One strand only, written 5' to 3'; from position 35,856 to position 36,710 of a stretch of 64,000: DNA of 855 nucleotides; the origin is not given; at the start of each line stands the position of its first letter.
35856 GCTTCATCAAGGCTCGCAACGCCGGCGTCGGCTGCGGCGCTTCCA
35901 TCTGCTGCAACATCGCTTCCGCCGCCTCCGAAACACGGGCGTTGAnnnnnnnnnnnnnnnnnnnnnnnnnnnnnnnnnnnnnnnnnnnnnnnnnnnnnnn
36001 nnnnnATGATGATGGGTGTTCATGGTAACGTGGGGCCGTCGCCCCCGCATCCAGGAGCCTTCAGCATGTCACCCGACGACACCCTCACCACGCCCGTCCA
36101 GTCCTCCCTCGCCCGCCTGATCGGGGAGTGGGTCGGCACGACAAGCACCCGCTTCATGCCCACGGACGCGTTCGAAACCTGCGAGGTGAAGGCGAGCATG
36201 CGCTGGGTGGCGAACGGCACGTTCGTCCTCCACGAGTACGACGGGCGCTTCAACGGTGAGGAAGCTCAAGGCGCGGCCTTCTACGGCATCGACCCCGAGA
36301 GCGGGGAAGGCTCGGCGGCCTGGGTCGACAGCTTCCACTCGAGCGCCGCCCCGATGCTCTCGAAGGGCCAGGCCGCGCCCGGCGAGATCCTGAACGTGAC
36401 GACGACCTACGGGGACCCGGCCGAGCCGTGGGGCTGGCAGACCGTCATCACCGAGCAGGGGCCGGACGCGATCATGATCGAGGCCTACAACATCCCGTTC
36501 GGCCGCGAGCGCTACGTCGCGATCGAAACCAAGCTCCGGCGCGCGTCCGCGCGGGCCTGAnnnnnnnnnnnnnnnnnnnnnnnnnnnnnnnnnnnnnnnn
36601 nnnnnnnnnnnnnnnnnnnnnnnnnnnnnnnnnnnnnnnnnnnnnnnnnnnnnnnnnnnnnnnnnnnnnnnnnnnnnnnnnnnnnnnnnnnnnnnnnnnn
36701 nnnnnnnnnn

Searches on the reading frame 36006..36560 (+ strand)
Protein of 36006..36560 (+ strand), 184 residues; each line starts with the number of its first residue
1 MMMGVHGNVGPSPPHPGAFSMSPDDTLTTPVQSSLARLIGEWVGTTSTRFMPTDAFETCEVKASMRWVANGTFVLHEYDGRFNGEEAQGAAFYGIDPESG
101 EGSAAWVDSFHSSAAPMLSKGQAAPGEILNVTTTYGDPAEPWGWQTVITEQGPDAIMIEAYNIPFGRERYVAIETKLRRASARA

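Call 90: search_protein_families(library=pfam, proteins=[window:36006-36560:+], max_evalue=0.001)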
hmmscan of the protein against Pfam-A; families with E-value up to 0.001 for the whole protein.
window:36006-36560:+ (184 aa): 1 family
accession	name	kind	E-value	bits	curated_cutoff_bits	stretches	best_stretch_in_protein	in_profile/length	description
PF07617.17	DUF1579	-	5.4e-20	72.3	25.2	1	33-179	7-155/155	Protein of unknown function (DUF1579)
